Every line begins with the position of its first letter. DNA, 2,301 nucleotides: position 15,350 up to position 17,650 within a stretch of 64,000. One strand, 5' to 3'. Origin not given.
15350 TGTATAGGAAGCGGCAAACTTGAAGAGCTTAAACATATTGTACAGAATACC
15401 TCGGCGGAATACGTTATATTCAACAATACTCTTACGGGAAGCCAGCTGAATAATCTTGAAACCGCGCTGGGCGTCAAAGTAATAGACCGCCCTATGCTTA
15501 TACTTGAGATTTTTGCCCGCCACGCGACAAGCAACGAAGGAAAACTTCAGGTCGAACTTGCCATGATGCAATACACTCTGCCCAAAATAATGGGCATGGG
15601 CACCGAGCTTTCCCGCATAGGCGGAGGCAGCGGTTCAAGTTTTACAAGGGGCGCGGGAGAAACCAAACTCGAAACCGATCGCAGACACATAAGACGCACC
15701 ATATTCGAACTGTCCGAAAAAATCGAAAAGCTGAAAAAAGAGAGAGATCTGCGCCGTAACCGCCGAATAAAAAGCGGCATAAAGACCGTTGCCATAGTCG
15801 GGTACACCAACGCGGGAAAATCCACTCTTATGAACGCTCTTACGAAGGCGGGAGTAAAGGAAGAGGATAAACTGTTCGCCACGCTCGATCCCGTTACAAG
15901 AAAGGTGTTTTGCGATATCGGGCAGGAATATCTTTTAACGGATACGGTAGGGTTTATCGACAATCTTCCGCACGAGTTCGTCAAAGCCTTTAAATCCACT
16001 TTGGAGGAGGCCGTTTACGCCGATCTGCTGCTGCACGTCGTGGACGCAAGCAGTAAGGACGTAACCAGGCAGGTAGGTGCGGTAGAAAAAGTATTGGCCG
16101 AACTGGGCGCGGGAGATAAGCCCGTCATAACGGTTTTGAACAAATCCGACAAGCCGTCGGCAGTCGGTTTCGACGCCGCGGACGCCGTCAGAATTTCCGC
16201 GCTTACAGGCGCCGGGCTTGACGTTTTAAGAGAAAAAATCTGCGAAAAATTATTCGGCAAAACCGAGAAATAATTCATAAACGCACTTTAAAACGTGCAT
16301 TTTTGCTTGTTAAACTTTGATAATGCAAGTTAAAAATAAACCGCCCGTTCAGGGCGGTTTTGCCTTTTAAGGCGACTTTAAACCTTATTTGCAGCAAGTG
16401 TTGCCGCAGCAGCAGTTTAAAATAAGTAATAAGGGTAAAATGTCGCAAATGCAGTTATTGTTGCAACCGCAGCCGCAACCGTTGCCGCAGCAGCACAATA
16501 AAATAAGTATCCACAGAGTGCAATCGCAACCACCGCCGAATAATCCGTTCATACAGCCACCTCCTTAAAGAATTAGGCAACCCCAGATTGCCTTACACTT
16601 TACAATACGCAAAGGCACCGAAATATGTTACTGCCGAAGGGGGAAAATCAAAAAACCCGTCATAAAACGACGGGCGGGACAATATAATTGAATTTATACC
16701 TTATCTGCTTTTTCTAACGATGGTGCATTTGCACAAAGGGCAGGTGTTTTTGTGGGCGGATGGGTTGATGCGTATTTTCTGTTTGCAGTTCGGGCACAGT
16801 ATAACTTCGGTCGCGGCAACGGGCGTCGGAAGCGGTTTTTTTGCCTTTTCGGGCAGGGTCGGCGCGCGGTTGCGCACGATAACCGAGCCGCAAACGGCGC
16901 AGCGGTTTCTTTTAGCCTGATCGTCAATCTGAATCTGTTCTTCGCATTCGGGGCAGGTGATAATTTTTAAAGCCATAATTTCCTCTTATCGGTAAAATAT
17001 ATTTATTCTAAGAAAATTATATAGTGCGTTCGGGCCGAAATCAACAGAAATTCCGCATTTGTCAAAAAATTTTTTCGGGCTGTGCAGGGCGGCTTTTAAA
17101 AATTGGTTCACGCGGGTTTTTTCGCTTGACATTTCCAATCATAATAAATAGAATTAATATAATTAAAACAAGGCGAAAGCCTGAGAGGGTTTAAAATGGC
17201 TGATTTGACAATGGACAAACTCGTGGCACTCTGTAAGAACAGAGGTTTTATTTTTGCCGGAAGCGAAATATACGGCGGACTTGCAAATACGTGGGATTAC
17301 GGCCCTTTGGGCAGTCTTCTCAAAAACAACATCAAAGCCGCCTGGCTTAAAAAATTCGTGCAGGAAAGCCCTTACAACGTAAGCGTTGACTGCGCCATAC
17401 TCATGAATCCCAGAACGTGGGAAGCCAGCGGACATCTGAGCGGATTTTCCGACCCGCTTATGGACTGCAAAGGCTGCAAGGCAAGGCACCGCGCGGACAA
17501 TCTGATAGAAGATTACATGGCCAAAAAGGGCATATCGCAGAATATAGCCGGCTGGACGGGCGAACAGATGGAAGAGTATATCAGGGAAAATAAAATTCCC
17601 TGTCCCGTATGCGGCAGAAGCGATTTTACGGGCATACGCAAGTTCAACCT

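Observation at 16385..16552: Unannotated, internally duplicated 55-aa cysteine-rich micro-protein gene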

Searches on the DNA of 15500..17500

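Call 10: search_rna_families(source=window, start=15500, end=17500, threshold=evalue, max_evalue=1)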
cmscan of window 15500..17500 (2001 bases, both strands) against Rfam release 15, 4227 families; matches with E-value up to 1: 6.
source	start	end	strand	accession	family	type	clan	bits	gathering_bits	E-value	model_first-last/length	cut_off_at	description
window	16269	16366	+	RF01859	Phe_leader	Cis-reg; leader;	-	25.3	55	0.2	1-125/125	no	Phenylalanine leader peptide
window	16153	16274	+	RF03102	RAGATH-33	Gene; sRNA;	-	21.9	120.4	0.12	1-113/113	no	RAGATH-33 RNA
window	15502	15592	-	RF02887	mgtC_leader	Cis-reg; leader;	-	19.9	48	0.66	1-114/114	no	Salmonella mgtC leader RNA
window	16647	16740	-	RF02837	anti-hemB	Gene; sRNA;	-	17.3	49.5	0.6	1-81/81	no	Burkholderia RNA 7 (anti-hemB)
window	17135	17207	+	RF01675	CrcZ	Gene; sRNA;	-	16.9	95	0.078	1-398/398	no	Pseudomonas sRNA CrcZ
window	16245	16303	+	RF00023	tmRNA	Gene;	CL00001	10.4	47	0.17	82-140/374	no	transfer-messenger RNA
